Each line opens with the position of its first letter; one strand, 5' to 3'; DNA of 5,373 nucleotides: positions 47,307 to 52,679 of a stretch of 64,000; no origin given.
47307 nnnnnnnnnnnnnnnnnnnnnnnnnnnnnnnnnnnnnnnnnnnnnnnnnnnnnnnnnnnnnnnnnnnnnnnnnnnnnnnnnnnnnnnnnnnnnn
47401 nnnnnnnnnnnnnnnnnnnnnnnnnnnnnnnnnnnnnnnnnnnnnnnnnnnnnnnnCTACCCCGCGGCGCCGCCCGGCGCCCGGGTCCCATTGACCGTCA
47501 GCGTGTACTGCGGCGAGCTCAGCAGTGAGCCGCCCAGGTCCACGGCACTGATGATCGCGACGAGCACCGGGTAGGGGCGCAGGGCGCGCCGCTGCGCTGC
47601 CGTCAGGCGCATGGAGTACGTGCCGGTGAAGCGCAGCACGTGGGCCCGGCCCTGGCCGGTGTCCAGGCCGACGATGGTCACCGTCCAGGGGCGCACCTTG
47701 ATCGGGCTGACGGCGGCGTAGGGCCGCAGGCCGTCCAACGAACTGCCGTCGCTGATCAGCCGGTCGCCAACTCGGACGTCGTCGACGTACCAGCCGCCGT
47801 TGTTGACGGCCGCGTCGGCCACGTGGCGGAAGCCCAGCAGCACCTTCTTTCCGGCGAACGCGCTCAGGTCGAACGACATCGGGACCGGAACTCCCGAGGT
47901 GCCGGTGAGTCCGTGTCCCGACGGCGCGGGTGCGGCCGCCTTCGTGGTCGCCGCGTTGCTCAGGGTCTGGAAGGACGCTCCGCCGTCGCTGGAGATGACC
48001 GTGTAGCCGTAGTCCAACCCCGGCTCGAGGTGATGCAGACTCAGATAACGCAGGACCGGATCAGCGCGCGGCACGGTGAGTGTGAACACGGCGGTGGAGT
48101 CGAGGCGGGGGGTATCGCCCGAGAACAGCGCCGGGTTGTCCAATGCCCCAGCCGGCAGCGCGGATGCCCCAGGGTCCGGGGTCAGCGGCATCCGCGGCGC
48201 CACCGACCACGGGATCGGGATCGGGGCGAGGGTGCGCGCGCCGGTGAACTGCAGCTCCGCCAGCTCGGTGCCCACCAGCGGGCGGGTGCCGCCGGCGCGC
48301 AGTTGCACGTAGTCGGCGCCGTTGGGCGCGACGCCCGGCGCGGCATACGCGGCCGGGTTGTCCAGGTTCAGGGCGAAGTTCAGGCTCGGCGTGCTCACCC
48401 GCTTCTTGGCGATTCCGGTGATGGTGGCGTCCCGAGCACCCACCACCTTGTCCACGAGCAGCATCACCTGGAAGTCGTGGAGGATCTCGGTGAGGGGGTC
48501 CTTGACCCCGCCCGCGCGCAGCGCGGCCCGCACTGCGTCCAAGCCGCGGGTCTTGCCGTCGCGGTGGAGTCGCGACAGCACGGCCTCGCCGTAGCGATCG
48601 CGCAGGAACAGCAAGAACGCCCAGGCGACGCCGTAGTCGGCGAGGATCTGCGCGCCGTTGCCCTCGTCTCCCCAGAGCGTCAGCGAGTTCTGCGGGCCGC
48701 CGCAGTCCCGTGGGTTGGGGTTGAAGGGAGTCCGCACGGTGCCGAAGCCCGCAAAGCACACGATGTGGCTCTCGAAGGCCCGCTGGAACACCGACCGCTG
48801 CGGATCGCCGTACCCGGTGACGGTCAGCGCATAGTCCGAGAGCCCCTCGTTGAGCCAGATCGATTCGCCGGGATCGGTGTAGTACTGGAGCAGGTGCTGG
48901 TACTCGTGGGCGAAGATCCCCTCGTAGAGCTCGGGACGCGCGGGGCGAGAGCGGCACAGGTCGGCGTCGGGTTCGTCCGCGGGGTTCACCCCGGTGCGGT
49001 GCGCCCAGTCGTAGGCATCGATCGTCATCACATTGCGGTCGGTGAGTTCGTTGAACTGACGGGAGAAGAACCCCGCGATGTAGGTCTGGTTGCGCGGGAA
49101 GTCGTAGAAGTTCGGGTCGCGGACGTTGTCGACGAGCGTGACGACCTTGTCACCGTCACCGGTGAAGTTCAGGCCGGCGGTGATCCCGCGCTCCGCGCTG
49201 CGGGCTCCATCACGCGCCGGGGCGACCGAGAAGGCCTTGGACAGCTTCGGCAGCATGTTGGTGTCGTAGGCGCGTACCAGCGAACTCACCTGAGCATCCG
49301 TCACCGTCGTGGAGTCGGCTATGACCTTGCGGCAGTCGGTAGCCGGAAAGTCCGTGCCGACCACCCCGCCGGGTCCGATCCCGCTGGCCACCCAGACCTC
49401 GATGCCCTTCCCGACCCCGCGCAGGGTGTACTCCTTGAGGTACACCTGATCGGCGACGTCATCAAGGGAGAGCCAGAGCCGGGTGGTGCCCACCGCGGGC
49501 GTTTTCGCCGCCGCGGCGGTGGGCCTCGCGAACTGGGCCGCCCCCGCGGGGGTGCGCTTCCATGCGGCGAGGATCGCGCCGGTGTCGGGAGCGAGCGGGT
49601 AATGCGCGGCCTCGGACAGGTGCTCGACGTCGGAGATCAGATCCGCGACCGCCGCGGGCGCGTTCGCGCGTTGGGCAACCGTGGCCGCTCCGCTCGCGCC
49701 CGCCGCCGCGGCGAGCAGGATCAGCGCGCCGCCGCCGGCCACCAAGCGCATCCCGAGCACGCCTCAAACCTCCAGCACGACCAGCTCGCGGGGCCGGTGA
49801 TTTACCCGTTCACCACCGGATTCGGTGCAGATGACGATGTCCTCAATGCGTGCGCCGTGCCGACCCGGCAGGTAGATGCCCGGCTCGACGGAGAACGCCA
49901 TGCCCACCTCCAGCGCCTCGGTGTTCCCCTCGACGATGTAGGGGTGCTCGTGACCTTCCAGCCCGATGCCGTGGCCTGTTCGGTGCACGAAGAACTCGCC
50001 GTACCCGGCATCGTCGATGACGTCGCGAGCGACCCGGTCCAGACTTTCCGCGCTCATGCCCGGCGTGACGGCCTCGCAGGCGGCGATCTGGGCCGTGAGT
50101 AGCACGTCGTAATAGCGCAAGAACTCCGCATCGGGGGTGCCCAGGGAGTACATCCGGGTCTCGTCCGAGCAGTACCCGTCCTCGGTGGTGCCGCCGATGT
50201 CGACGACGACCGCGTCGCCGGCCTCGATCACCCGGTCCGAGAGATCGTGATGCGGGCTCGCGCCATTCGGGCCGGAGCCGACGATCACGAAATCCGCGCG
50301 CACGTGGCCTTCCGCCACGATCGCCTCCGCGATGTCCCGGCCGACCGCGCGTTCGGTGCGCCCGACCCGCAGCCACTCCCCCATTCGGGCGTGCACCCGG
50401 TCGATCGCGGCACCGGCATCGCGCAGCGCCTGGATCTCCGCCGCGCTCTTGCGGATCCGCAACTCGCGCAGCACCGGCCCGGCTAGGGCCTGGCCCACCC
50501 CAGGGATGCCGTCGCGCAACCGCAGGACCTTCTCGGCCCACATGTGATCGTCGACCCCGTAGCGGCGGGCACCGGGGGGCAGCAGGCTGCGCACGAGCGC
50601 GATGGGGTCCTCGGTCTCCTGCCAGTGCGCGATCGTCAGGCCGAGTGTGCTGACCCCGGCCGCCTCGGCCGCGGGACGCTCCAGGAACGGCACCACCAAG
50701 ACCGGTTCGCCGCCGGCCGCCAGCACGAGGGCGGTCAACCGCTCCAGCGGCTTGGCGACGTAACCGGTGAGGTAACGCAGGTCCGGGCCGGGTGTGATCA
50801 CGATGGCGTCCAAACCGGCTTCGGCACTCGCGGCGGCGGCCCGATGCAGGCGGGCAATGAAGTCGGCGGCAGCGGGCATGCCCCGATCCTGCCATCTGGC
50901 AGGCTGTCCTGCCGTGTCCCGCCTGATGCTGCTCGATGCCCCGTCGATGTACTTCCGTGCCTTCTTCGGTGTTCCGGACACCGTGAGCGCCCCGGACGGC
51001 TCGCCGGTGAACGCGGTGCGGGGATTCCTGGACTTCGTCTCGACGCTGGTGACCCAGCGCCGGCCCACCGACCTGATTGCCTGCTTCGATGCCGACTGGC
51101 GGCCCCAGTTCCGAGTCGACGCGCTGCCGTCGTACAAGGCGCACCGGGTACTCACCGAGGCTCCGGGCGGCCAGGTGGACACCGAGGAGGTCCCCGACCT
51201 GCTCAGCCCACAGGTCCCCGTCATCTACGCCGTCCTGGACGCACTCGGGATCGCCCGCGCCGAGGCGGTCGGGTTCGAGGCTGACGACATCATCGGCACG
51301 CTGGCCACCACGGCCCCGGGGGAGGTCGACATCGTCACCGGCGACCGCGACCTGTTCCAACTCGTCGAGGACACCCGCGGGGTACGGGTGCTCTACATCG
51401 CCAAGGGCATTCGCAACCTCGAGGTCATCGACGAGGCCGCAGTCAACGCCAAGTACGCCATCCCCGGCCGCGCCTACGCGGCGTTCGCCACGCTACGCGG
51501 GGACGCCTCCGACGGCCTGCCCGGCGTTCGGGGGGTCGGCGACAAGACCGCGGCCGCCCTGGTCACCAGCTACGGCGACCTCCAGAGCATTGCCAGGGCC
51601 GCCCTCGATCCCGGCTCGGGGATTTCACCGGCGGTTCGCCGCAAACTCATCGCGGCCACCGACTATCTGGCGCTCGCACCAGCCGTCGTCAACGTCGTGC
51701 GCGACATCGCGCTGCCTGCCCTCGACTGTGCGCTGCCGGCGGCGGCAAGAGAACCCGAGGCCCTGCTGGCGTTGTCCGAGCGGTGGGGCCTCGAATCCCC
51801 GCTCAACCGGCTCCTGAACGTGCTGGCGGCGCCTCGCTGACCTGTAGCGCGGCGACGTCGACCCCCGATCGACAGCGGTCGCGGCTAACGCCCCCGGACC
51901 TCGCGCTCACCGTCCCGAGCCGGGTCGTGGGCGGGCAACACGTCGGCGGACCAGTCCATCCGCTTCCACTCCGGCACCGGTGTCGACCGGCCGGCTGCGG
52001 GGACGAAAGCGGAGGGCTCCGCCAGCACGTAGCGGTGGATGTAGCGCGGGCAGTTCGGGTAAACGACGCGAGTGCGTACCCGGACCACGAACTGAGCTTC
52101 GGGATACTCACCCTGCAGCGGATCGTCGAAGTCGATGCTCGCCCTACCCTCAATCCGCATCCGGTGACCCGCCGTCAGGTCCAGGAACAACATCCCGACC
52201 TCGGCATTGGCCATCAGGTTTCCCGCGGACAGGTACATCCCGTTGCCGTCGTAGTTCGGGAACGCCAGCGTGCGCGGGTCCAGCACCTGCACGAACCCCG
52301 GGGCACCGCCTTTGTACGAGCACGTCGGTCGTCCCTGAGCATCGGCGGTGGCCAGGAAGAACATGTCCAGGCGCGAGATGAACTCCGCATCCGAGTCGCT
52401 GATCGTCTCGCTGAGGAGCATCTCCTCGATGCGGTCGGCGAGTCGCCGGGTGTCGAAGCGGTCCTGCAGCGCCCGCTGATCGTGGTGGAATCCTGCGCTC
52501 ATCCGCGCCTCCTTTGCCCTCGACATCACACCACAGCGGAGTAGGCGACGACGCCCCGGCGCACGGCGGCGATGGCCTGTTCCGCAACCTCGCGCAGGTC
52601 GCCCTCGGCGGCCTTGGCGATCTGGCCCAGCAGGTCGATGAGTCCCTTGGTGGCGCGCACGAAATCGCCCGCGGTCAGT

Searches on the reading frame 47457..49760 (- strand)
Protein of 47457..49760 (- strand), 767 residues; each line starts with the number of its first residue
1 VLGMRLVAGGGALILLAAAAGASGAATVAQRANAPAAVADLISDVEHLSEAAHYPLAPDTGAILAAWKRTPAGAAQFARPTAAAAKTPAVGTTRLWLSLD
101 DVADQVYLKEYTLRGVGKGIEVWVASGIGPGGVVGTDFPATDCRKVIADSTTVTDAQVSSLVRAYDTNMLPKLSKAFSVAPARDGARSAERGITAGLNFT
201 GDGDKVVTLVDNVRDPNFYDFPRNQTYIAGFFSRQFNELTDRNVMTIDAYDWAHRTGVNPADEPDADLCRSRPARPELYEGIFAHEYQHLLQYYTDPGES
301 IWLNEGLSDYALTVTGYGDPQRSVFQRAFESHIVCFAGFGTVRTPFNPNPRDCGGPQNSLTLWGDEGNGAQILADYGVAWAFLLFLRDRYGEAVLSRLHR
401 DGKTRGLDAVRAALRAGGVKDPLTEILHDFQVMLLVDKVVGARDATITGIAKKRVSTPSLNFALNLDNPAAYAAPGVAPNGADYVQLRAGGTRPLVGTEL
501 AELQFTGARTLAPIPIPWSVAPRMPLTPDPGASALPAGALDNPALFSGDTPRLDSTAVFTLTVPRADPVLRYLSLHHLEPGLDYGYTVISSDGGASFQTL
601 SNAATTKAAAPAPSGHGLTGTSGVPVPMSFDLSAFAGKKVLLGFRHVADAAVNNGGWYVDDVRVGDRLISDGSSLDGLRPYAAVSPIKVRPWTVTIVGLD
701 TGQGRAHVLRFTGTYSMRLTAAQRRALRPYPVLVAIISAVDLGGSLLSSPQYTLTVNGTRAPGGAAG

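Call 26: search_protein_families(library=pfam, proteins=[window:47457-49760:-], max_evalue=0.001)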
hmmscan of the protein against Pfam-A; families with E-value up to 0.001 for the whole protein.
window:47457-49760:- (767 aa): 1 family
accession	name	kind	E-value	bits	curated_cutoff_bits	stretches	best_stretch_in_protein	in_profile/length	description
PF20773.4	InhA-like_MAM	-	6.4e-13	49.1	26.9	1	566-664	63-162/191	Immune inhibitor A-like, MAM domain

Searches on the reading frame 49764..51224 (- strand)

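Call 26: search_protein_families(library=pfam, proteins=[window:49764-51224:-], max_evalue=0.001)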
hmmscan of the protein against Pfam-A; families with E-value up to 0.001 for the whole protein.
window:49764-51224:- (486 aa): 2 families
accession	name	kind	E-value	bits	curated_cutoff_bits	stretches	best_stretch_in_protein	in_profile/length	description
PF00557.29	Peptidase_M24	-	1e-58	199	23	1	266-468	2-208/208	Metallopeptidase family M24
PF01321.24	Creatinase_N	-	7.2e-14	52.9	22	1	125-257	1-127/128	Creatinase/Prolidase N-terminal domain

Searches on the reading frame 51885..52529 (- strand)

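Call 26: search_protein_families(library=pfam, proteins=[window:51885-52529:-], max_evalue=0.001)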
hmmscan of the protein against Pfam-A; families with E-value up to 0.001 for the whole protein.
window:51885-52529:- (214 aa): 1 family
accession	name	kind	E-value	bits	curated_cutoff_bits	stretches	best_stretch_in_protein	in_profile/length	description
PF01243.27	PNPOx_N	-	1.8e-13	51.3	28.1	1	48-138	6-81/120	Pyridoxamine 5'-phosphate oxidase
